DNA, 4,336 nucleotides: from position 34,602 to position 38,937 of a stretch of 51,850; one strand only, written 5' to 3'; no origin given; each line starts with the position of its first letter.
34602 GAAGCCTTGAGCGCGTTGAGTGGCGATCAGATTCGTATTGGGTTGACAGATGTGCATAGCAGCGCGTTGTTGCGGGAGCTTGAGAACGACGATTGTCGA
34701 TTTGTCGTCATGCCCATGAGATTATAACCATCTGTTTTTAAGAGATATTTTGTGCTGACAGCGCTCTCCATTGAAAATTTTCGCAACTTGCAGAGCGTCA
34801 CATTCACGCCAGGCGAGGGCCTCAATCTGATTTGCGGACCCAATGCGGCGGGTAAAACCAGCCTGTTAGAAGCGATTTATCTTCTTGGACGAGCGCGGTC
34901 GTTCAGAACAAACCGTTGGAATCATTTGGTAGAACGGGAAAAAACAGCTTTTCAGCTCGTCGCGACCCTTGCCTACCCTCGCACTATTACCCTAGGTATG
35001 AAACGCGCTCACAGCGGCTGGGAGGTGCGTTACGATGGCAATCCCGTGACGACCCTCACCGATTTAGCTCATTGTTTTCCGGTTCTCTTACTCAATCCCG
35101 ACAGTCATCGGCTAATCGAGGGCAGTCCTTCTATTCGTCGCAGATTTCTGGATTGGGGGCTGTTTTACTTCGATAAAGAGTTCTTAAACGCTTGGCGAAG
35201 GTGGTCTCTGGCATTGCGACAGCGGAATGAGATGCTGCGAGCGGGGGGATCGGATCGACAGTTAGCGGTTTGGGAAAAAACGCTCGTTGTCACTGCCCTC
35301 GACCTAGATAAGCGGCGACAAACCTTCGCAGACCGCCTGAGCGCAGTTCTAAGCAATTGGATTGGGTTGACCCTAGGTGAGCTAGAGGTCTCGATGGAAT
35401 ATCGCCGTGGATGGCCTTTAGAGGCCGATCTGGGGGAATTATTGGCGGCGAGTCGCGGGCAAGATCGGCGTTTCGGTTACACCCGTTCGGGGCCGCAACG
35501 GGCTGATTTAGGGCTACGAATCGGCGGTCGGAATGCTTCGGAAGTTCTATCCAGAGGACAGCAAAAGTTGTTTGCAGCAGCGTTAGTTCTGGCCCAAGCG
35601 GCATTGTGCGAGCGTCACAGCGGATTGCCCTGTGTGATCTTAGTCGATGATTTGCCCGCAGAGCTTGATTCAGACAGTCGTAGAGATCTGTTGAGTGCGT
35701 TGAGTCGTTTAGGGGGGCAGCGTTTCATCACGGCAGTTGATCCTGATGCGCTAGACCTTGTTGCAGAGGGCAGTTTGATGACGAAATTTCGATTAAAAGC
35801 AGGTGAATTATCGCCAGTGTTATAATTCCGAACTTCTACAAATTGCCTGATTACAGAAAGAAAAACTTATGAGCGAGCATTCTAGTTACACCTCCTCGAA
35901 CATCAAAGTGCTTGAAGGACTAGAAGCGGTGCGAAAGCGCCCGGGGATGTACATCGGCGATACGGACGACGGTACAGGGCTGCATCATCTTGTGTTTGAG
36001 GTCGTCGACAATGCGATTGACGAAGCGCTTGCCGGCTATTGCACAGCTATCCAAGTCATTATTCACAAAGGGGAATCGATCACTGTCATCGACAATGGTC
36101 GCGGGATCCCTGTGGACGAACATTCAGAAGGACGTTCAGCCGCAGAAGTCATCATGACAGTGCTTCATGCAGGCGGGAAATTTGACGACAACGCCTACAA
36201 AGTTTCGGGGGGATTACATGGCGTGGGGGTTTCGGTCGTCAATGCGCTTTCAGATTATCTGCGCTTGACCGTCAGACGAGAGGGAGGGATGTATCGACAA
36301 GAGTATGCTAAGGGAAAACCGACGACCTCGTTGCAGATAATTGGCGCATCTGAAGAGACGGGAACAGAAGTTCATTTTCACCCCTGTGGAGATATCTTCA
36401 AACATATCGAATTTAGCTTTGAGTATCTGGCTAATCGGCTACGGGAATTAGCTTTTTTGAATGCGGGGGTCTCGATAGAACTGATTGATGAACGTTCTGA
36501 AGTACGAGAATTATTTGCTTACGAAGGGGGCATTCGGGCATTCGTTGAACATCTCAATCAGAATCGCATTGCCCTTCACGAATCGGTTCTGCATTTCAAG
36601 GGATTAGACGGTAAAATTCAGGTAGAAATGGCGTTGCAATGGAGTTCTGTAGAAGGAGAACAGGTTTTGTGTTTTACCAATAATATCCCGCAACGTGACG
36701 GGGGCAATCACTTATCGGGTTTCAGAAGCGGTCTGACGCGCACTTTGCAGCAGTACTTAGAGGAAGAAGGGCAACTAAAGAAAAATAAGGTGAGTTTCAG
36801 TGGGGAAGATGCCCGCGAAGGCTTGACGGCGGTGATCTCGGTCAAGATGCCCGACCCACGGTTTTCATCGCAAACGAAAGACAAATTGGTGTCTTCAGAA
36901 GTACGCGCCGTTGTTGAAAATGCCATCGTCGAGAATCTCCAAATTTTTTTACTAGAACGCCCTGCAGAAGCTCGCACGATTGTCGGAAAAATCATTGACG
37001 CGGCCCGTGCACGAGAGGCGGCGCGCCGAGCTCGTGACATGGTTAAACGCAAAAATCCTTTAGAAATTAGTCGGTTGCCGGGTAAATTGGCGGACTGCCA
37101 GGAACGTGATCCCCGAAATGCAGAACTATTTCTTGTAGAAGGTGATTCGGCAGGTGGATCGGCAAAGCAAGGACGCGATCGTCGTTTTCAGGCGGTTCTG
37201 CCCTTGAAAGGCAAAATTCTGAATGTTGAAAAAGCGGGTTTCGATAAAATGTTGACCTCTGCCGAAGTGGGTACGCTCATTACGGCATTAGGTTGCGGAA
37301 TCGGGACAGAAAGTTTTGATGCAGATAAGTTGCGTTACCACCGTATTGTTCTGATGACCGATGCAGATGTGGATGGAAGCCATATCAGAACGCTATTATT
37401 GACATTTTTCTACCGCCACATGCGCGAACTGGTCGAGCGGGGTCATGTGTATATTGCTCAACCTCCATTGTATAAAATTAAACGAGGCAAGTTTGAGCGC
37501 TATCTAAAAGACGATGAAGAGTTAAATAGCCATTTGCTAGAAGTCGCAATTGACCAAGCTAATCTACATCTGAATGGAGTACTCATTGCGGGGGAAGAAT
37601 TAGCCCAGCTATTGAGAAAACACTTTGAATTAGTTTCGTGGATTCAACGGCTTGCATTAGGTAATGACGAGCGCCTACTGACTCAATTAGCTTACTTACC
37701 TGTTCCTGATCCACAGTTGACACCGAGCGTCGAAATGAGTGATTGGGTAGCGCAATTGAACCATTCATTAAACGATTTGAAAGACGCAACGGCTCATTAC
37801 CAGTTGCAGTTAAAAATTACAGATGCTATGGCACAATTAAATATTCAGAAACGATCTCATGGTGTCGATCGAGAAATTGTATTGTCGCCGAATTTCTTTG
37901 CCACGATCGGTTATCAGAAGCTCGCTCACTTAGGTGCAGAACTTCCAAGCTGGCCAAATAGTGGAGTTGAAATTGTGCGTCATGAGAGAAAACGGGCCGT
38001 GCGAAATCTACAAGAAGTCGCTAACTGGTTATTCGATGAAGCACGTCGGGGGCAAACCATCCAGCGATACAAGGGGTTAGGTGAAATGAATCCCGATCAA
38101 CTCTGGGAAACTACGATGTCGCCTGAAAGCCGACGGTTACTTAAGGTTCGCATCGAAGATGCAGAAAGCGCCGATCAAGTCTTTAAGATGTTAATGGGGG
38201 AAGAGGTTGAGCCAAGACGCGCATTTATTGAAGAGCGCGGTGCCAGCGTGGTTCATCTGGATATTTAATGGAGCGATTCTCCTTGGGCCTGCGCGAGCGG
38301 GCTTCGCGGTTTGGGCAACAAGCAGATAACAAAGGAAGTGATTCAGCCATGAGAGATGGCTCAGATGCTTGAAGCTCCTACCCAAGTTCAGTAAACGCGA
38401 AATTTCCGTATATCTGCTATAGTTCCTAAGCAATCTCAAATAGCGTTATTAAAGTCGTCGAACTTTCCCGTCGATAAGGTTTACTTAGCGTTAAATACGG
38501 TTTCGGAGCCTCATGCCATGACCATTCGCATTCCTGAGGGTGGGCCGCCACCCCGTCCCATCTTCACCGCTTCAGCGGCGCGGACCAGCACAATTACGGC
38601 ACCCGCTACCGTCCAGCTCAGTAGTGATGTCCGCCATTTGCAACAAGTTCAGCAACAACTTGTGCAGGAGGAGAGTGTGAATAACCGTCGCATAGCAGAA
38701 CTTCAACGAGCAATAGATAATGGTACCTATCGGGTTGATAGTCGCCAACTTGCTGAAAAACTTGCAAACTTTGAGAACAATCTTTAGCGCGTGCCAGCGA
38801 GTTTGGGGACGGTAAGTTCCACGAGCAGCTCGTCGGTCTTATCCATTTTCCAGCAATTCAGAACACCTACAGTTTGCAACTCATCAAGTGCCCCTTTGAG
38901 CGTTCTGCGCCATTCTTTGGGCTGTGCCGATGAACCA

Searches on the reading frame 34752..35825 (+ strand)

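Call 101: search_protein_families(library=ncbifam, proteins=[window:34752-35825:+], max_evalue=1e-10)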
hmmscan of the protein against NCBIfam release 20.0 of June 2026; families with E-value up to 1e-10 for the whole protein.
window:34752-35825:+ (357 aa): 2 families
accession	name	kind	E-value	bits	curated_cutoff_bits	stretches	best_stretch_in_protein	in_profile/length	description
TIGR00611.2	recf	equivalog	3.9e-100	335.3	172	1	2-328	1-338/339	DNA replication/repair protein RecF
NF010680.0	PRK14079.1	equivalog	7.4e-46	156.7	386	1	2-317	3-315/349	recombination protein F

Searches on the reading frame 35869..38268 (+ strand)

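Call 101: search_protein_families(library=ncbifam, proteins=[window:35869-38268:+], max_evalue=1e-10)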
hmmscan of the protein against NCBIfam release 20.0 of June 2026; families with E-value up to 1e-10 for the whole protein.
window:35869-38268:+ (799 aa): 5 families
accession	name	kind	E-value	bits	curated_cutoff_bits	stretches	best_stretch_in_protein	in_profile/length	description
NF011501.0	PRK14939.1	subfamily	0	1206.1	796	1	3-799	6-803/803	DNA gyrase subunit B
TIGR01059.1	gyrB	equivalog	1.5e-292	971.9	882.4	1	7-799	1-639/639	DNA topoisomerase (ATP-hydrolyzing) subunit B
NF004189.0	PRK05644.1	subfamily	1.9e-281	935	740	2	3-559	6-563/641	DNA gyrase subunit B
TIGR01058.1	parE_Gpos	equivalog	2e-226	753.2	899.95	2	5-558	3-561/637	DNA topoisomerase IV subunit B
TIGR01055.1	parE_Gneg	equivalog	4.8e-183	610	723.35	2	6-553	3-544/625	DNA topoisomerase IV subunit B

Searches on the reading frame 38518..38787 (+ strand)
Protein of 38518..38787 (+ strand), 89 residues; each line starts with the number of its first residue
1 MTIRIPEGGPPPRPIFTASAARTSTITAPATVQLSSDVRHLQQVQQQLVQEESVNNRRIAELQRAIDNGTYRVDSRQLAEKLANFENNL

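Call 3: search_protein_families(library=pfam, proteins=[window:38518-38787:+], max_evalue=1)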
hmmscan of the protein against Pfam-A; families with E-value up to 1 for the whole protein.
window:38518-38787:+ (89 aa): 4 families
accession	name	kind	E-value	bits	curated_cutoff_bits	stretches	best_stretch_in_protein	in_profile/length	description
PF04316.19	FlgM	-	9e-16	58.3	25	1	31-83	2-54/55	Anti-sigma-28 factor, FlgM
PF14712.11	Snapin_Pallidin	-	0.013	16.4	29.6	1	25-88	9-70/89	Snapin/Pallidin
PF06894.17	Phage_TAC_2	-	0.067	13.4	27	1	37-79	25-65/126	Bacteriophage lambda tail assembly chaperone, TAC, protein G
PF16559.10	GIT_CC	-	0.07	13.3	28.7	1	31-53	39-61/66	GIT coiled-coil Rho guanine nucleotide exchange factor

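Call 4: search_protein_families(library=ncbifam, proteins=[window:38518-38787:+], max_evalue=1)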
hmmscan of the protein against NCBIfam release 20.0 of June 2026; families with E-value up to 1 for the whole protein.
window:38518-38787:+ (89 aa): 4 families
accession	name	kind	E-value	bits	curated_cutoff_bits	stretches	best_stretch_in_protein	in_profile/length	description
TIGR03824.1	FlgM_jcvi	equivalog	1.8e-16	60.7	40.75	1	22-86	35-97/98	flagellar biosynthesis anti-sigma factor FlgM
TIGR00658.1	orni_carb_tr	equivalog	0.014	14.6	280.85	1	15-85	45-114/304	ornithine carbamoyltransferase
NF033682.1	retention_LapA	subfamily_domain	0.017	15.3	50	1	23-70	54-100/145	retention module-containing protein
TIGR03243.1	arg_catab_AOST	subfamily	0.075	11.9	284.35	1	14-78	255-319/335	arginine and ornithine succinyltransferase subunits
